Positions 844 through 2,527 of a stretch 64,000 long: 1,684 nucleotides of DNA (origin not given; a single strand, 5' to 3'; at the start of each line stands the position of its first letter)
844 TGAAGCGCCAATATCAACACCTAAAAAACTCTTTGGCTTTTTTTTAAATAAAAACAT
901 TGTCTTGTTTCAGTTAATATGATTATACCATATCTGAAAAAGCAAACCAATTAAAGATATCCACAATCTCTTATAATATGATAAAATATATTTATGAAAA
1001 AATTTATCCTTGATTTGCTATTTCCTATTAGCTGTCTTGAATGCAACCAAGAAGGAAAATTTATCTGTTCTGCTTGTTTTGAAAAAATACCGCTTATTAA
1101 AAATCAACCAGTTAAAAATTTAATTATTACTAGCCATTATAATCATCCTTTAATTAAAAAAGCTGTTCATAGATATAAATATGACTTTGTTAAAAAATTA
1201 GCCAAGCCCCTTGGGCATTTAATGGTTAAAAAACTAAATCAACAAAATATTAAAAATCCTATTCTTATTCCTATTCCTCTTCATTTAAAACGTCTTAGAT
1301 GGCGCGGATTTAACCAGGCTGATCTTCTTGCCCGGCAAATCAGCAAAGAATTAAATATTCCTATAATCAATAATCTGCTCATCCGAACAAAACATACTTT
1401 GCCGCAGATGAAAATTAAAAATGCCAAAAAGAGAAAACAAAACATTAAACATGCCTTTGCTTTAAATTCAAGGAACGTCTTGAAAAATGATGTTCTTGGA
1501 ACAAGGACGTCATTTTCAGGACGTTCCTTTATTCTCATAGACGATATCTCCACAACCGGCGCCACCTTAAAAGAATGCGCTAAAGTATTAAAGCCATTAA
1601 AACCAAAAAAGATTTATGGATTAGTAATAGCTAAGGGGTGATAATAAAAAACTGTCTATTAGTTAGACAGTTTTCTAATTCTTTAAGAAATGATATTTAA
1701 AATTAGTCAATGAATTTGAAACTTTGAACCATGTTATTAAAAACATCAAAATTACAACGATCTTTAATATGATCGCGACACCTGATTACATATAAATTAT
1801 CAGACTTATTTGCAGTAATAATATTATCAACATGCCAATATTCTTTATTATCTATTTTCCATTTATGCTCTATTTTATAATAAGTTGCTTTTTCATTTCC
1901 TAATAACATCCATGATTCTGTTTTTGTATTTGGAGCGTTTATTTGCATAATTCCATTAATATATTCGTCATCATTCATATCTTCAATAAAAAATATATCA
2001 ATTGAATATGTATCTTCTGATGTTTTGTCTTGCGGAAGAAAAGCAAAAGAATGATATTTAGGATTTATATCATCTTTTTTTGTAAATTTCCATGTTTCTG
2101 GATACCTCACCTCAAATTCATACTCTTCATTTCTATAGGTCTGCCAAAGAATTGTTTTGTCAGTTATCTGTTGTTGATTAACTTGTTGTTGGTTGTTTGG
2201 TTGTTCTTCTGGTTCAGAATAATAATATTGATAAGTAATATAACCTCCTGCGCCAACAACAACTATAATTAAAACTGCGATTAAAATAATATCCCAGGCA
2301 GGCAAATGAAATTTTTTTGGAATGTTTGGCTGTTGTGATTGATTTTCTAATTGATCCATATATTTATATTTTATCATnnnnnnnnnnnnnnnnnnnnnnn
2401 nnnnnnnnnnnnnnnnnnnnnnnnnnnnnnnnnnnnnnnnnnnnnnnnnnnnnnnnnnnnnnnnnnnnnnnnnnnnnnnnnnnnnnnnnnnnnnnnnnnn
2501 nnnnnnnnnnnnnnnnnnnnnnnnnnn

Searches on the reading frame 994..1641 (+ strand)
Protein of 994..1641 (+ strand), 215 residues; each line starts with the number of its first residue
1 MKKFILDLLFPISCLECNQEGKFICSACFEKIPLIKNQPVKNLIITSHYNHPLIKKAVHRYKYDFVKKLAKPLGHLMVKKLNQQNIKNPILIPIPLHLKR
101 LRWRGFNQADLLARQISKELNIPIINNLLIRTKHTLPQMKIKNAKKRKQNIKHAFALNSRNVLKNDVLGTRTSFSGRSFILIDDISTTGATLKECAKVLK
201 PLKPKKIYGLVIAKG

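Call 4: search_protein_families(library=pfam, proteins=[window:994-1641:+], max_evalue=0.1)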
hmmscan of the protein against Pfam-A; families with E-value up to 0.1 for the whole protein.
window:994-1641:+ (215 aa): 4 families
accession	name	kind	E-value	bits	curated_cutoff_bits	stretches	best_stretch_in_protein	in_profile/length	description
PF00156.33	Pribosyltran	-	2.3e-06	27.5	26.3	1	159-207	79-118/158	Phosphoribosyl transferase domain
PF18912.6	DZR_2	-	4.6e-05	23.6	27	1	5-36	1-35/56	Double zinc ribbon domain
PF25299.1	ZZ_ADA2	-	0.064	13.8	27.5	0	12-32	13-33/48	ADA2 ZZ-type zing finger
PF15609.12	PRTase_2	-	0.076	13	28.8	0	174-210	117-153/188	Phosphoribosyl transferase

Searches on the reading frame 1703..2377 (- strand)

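Call 4: search_protein_families(library=pfam, proteins=[window:1703-2377:-], max_evalue=0.1)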
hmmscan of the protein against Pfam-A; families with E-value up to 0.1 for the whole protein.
window:1703-2377:- (224 aa): 8 families
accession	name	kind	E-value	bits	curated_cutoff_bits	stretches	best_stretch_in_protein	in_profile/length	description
PF18933.6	PsbP_2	-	1.2e-09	38.9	27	1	30-222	1-184/184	PsbP-like protein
PF23906.1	DUF7248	-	0.006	17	27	1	27-51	14-38/58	Family of unknown function (DUF7248)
PF01789.22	PsbP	-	0.012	16.1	23.5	0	79-222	4-155/155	PsbP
PF12685.13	SpoIIIAH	-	0.029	14.7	30.6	1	31-87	4-46/191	SpoIIIAH-like protein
PF22628.2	zf-CCCH_10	-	0.033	14.1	27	1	196-209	2-15/39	ZAP-like CCCH zinc finger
PF24027.1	DUF7338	-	0.042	14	27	0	132-183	98-149/180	Family of unknown function (DUF7338)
PF16383.10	DUF4992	-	0.043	14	29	0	38-105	71-136/183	Domain of unknown function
PF13800.11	Sigma_reg_N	-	0.046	14.4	26.3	0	30-65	15-45/91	Sigma factor regulator N-terminal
